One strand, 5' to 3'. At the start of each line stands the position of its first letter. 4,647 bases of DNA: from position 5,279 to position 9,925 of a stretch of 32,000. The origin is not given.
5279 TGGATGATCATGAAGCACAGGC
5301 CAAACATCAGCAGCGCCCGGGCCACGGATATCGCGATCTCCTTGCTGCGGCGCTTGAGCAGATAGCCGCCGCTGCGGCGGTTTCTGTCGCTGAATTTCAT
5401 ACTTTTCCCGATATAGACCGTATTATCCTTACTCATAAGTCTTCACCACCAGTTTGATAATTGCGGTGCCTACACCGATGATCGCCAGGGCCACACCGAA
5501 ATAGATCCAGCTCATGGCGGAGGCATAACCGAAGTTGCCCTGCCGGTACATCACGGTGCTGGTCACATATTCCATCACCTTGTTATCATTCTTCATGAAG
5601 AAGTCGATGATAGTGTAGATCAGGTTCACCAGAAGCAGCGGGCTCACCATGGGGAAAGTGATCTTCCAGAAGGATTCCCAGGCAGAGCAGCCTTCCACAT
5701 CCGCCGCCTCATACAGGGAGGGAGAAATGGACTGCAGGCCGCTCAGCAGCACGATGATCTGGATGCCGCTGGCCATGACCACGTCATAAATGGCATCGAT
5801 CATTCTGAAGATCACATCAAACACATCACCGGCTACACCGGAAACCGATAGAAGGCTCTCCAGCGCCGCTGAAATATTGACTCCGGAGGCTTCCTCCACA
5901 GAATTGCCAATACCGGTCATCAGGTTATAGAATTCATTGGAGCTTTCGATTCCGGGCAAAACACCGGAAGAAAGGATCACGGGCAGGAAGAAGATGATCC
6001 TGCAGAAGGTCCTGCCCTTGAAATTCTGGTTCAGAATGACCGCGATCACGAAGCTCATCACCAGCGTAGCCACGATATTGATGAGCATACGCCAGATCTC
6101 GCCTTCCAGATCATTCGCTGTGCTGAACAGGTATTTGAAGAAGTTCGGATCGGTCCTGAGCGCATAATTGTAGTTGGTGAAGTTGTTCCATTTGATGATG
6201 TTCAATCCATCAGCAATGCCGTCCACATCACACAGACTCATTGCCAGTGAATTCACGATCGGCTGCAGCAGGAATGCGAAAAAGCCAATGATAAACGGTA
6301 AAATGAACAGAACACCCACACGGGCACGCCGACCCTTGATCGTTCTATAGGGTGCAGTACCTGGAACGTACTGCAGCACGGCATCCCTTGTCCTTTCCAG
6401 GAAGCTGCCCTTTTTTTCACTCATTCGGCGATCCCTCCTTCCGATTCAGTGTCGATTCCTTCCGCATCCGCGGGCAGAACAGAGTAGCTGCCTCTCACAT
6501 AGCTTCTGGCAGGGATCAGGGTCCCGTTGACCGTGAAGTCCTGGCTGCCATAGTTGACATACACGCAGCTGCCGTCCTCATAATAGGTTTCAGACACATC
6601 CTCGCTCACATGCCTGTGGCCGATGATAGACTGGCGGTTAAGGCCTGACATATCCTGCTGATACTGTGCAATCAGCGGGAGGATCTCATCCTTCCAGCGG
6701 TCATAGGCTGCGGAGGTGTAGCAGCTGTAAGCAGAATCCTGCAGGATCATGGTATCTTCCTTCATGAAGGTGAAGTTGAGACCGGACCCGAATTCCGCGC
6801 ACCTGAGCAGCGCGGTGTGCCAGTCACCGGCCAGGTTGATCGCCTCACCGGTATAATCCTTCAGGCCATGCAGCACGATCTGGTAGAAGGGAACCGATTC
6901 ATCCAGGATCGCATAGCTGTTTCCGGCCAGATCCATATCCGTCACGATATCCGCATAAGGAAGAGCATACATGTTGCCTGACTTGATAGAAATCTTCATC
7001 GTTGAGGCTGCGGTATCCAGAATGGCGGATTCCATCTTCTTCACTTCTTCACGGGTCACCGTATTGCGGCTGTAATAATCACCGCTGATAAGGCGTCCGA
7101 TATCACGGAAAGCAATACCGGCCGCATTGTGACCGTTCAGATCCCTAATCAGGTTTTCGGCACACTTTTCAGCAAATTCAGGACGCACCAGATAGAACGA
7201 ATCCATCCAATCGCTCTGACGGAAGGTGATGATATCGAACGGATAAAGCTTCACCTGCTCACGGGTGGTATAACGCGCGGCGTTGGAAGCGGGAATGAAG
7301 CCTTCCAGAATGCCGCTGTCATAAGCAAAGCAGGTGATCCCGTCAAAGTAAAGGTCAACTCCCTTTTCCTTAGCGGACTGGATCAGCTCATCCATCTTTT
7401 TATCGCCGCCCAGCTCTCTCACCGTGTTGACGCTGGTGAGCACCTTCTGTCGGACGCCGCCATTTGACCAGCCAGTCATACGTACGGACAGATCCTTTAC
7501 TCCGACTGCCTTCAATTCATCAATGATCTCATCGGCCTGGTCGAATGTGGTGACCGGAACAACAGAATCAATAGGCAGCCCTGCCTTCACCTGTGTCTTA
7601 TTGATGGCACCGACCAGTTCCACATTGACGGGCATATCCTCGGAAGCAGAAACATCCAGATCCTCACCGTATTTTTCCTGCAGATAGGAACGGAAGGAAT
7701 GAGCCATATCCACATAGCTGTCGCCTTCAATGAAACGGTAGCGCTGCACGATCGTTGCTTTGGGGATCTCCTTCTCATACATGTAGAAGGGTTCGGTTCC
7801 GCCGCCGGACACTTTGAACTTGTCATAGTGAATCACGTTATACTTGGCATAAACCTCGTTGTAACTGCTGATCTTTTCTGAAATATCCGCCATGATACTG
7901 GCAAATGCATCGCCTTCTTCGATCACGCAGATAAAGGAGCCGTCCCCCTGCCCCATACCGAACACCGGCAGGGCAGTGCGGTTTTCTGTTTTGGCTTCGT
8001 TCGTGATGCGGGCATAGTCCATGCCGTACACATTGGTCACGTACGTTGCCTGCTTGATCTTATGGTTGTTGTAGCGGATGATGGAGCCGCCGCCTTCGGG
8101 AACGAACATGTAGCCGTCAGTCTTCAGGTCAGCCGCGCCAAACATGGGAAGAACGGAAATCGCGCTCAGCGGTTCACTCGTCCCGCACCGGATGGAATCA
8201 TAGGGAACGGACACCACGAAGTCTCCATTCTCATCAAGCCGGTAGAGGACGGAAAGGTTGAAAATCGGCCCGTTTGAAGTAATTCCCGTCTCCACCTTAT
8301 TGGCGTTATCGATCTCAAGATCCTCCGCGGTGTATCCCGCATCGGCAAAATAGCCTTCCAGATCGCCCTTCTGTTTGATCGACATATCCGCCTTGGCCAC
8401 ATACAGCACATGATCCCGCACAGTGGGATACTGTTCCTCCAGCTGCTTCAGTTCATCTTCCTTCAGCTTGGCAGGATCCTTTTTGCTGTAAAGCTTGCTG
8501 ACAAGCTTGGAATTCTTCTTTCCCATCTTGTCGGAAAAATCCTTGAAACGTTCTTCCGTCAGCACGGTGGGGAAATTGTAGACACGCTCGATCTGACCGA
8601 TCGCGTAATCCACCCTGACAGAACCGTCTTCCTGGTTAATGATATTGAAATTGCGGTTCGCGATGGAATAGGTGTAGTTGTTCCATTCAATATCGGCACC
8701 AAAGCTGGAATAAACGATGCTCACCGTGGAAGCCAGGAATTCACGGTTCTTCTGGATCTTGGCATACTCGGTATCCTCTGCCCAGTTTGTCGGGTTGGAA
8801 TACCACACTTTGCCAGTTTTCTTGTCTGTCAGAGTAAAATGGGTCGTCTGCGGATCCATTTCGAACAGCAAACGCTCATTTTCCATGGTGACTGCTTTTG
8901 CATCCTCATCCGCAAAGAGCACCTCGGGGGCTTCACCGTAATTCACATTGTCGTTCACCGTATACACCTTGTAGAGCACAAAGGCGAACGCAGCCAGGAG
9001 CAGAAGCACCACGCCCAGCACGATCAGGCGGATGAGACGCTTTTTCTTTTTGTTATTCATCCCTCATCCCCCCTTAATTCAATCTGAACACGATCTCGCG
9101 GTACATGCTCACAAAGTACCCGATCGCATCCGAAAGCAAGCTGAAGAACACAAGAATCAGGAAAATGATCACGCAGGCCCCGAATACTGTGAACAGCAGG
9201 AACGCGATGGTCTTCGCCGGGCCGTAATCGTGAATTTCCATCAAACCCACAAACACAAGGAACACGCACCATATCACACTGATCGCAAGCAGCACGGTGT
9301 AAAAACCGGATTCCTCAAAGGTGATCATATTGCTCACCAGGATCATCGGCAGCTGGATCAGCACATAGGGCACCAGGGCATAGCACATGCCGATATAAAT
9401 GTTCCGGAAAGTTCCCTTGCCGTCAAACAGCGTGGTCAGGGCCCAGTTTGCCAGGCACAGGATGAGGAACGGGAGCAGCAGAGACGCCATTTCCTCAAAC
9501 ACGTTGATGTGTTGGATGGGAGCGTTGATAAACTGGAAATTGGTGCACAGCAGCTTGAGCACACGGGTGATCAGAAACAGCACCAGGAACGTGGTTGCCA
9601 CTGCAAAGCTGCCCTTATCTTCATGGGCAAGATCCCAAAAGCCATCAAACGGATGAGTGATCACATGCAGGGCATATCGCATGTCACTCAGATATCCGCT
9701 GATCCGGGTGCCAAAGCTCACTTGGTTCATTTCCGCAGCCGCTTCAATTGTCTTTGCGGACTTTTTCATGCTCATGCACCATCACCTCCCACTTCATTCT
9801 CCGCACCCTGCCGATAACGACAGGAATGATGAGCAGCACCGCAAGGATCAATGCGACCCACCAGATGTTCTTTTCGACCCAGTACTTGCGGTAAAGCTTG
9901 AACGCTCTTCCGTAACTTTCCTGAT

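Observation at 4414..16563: Twelve-kb translationally coupled operon with an NHL propeller, a YIP1 protein and a DUF5696-like protein between two ABC permease pairs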

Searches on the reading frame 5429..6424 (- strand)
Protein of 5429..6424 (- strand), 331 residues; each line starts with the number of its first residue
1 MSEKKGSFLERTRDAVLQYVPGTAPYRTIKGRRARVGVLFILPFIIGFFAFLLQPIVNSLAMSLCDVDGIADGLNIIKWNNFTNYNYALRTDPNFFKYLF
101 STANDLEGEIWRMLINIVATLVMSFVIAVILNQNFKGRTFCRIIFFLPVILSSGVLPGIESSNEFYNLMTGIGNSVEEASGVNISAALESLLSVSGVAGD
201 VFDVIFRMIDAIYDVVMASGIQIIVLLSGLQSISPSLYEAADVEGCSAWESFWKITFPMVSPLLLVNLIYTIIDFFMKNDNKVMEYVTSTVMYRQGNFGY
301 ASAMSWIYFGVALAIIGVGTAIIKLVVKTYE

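Call 5: search_protein_families(library=pfam, proteins=[window:5429-6424:-], max_evalue=0.01)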
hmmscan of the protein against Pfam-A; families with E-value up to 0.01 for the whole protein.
window:5429-6424:- (331 aa): 1 family
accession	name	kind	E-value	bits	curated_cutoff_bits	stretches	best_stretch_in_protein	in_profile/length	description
PF00528.27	BPD_transp_1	-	1.1e-09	38.7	26.4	1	215-319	61-168/184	Binding-protein-dependent transport system inner membrane component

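Call 10: search_protein_families(library=ncbifam, proteins=[window:5429-6424:-], max_evalue=0.01)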
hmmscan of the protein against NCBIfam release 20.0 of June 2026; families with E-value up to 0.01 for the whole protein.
window:5429-6424:- (331 aa): 11 families
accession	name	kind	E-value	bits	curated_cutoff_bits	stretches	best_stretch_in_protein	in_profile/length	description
NF007852.0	PRK10561.1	equivalog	4.7e-07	29.9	335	1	36-283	13-238/295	sn-glycerol-3-phosphate ABC transporter permease UgpA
TIGR01581.1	Mo_ABC_porter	hypoth_equivalog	3.7e-06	26.6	210.3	1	215-271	111-167/225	ABC transporter permease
TIGR00969.1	3a0106s02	subfamily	1e-05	25.2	240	1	122-271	79-207/272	sulfate ABC transporter permease subunit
NF008232.0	PRK10999.1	equivalog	3.8e-05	22.6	392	1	114-269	295-437/520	maltose ABC transporter permease MalF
NF040932.1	ABC_arch_GlcU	equivalog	8e-05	22.4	340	1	229-276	155-202/272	glucose ABC transporter permease GlcU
TIGR03262.1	PhnU2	equivalog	0.00013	20.8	593.25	1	41-271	7-201/546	putative 2-aminoethylphosphonate ABC transporter permease subunit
NF008231.0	PRK10998.1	equivalog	0.00017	21.2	261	1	223-278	174-229/296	maltose ABC transporter permease MalG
TIGR02141.1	modB_ABC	equivalog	0.00025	20.7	182.6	0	196-269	63-142/208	molybdate ABC transporter permease subunit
TIGR03416.1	ABC_choXWV_perm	equivalog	0.004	16.7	363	0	216-272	161-215/267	choline ABC transporter permease subunit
NF043074.1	MMSYN1_0196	equivalog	0.0043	16.4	350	1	217-322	148-262/277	spermidine/putrescine ABC transporter permease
NF008208.0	PRK10971.1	equivalog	0.0044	16.5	415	1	188-269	115-202/277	sulfate/thiosulfate ABC transporter permease CysT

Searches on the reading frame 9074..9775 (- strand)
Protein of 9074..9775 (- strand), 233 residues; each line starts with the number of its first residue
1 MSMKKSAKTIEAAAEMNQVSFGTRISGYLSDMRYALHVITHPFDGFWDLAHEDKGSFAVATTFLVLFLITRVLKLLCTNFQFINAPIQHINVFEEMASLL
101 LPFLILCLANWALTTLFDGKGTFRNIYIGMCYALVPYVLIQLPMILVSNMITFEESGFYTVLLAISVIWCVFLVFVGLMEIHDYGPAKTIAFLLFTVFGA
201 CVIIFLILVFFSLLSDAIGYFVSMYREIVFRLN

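Call 5: search_protein_families(library=pfam, proteins=[window:9074-9775:-], max_evalue=0.01)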
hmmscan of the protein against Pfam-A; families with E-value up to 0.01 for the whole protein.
window:9074-9775:- (233 aa): 1 family
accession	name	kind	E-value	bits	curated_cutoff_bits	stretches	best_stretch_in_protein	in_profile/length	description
PF04893.22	Yip1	-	2.7e-13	50.6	28.6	1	37-207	2-172/173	Yip1 domain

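Call 10: search_protein_families(library=ncbifam, proteins=[window:9074-9775:-], max_evalue=0.01)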
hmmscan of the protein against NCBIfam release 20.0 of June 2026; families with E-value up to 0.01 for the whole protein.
window:9074-9775:- (233 aa): 0 families
